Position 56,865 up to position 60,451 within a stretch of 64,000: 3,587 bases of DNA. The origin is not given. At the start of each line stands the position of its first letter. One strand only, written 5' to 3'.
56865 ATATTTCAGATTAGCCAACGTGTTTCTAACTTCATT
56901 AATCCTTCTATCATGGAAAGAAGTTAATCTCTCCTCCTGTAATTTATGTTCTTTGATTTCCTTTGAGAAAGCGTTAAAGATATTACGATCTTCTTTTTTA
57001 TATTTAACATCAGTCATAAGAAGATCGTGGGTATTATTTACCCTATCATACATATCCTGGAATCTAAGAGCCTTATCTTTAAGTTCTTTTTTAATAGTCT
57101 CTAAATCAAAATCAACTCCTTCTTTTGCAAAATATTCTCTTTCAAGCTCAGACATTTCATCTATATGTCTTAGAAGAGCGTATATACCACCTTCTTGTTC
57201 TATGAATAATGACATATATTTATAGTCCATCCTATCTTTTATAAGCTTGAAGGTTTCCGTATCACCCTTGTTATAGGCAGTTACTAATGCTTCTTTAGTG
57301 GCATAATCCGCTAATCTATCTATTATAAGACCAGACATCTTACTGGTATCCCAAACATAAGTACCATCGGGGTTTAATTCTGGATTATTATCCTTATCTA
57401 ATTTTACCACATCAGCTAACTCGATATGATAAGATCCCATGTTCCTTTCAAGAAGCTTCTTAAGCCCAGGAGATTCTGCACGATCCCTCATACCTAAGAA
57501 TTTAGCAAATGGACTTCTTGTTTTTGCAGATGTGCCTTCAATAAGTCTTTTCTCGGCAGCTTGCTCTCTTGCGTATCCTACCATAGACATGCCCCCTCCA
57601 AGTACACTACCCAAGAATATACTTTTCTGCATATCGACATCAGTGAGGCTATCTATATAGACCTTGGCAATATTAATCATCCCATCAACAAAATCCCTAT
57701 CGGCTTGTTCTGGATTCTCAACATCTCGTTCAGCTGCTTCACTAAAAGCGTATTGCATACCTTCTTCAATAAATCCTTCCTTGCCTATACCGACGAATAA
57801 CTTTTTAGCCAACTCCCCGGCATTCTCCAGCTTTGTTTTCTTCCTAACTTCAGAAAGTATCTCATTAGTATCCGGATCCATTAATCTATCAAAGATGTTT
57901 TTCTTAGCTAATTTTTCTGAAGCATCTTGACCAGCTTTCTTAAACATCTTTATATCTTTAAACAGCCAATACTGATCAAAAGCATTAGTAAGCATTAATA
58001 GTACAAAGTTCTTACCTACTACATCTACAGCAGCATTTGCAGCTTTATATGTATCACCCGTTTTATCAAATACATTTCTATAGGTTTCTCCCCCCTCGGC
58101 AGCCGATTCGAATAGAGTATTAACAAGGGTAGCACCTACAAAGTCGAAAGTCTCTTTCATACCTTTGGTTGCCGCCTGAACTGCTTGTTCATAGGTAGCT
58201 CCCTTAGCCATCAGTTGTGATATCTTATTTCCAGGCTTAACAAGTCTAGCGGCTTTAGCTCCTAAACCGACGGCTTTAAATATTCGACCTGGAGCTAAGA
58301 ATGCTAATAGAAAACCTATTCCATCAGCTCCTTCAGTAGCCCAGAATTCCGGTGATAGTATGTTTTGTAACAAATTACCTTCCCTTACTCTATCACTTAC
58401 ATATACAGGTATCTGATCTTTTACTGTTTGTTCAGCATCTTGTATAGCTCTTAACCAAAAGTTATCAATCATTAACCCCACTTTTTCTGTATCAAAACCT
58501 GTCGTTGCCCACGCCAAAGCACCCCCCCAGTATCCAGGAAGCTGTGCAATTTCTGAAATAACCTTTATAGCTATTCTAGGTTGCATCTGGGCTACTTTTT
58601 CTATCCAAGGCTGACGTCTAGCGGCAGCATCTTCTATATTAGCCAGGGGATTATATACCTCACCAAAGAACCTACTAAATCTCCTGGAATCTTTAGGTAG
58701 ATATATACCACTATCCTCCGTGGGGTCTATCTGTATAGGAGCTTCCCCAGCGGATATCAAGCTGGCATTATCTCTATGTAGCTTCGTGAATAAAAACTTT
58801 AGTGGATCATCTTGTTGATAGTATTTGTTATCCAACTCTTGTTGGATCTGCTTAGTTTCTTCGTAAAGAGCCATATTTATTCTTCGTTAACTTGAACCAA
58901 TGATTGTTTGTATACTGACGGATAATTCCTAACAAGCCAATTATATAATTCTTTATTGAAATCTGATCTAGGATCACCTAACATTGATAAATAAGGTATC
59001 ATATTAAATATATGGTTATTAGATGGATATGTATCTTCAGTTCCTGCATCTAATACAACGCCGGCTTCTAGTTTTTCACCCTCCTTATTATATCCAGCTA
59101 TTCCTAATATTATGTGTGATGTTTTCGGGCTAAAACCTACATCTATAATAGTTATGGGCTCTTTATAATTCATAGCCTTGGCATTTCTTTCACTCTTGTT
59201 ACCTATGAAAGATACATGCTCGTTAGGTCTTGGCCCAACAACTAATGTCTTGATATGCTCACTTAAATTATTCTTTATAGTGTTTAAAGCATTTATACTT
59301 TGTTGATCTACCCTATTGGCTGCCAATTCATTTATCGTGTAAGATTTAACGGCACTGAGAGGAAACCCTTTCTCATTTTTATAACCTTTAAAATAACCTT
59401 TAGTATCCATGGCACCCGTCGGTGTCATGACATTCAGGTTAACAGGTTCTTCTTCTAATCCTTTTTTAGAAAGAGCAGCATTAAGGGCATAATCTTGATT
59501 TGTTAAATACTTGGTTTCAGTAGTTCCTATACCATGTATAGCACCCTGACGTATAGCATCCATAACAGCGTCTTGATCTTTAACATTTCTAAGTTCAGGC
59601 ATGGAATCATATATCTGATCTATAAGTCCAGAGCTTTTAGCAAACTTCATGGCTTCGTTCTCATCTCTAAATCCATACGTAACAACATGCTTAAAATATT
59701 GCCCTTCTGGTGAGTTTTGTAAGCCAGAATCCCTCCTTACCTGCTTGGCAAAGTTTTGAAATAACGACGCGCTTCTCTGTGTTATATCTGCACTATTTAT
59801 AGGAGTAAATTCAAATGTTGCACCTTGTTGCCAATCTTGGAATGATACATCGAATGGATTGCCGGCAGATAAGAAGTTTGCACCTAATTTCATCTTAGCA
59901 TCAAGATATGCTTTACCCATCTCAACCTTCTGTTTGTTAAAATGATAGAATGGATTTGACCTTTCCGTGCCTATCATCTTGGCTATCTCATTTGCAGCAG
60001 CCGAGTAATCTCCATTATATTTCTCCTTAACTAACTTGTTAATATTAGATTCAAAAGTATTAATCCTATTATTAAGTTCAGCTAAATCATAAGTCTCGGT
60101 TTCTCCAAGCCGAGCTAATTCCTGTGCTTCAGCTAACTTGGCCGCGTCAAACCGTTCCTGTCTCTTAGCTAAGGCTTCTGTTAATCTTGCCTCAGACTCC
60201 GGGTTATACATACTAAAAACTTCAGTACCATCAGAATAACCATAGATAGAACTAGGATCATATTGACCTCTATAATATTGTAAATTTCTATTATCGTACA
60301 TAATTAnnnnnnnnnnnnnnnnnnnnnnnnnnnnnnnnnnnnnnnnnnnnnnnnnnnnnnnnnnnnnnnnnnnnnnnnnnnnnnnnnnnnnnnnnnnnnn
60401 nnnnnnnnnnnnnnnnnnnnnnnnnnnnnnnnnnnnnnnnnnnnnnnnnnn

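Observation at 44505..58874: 4789-aa single-ORF polyvalent protein fusing a crAss-type virion RNA polymerase motif with peptidase and Rossmann modules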

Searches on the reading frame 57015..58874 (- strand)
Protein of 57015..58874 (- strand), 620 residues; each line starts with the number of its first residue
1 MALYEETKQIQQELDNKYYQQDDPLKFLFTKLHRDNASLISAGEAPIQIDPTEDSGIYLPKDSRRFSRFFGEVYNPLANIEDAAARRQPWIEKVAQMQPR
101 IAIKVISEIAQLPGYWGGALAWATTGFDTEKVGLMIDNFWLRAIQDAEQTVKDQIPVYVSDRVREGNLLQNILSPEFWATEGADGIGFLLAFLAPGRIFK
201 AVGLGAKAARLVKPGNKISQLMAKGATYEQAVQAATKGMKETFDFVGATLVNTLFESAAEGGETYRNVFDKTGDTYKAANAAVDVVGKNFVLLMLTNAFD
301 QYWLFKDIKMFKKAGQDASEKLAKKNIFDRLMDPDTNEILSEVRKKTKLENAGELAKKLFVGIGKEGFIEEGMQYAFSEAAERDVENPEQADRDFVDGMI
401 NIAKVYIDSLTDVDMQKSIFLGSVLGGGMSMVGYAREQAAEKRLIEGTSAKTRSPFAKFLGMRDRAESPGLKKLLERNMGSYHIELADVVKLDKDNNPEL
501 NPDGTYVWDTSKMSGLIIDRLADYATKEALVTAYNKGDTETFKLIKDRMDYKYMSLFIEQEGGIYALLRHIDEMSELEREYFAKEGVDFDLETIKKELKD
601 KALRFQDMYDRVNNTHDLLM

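Call 33: search_protein_families(library=pfam, proteins=[window:57015-58874:-], max_evalue=5)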
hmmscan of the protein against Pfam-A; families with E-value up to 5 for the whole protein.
window:57015-58874:- (620 aa): 0 families

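Call 34: search_protein_families(library=ncbifam, proteins=[window:57015-58874:-], max_evalue=5)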
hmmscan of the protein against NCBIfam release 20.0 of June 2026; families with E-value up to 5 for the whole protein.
window:57015-58874:- (620 aa): 0 families

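Call 78: search_dna_similar(query=window:57015-58874:-, collection=phages, mode=protein, max_rows=25)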
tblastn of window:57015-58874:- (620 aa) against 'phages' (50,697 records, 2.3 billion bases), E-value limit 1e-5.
Records with a match: 2; places in all: 2; records where one place covers at least 80% of the query: 2.
Best place of each record, by identity: <60% 2.
By first word of the organism name: Cellulophaga 2.
By host as written in the record: Cellulophaga baltica #14 2.
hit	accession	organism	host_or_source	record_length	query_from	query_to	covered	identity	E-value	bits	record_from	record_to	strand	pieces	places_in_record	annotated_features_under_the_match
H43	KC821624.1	Cellulophaga phage phi14:2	Cellulophaga baltica #14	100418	65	579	83%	28.7%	2e-38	158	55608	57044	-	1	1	structural protein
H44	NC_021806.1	Cellulophaga phage phi14:2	Cellulophaga baltica #14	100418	65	579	83%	28.7%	2e-38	158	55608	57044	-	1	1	g067: virion structural protein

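Call 102: search_protein_families(library=phrogs, proteins=[window:57015-58874:-], max_evalue=0.1)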
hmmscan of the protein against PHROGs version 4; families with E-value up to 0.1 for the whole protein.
window:57015-58874:- (620 aa): 1 family
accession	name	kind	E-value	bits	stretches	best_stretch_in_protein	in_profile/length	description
phrog_31814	-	other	0.061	14.6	0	488-567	20-91/95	DNA methyltransferase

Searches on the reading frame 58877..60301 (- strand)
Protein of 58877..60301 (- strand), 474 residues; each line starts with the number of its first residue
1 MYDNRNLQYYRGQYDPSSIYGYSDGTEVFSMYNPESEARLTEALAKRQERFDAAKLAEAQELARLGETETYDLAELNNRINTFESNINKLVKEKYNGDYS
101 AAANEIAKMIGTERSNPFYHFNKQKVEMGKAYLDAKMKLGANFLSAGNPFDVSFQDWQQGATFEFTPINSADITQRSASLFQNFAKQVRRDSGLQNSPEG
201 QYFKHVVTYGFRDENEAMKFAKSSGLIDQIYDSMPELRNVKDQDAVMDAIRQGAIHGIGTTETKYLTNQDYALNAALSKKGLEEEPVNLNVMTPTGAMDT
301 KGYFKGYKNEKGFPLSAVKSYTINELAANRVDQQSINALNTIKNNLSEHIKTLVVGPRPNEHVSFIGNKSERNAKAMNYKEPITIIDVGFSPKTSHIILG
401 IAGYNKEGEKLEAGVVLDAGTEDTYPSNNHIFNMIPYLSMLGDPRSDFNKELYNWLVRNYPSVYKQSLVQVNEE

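Call 4: search_protein_families(library=pfam, proteins=[window:58877-60301:-], max_evalue=0.1)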
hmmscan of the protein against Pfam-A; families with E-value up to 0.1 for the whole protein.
window:58877-60301:- (474 aa): 2 families
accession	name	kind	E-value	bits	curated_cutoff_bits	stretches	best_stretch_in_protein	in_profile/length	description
PF25712.1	crAss_CARGO2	-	2.4e-07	30.5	27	1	123-335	110-327/544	Crassvirus Cargo protein 2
PF24055.2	POL3_N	-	0.063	14.2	24.1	0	74-127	15-68/81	DNA polymerase delta catalytic subunit-like, N-terminal domain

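Call 5: search_protein_families(library=phrogs, proteins=[window:58877-60301:-], max_evalue=0.01)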
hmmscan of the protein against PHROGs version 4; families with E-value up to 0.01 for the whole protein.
window:58877-60301:- (474 aa): 1 family
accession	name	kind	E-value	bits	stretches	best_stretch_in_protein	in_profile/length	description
phrog_33389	-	unknown function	0.0079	16.5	0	213-254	158-199/248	-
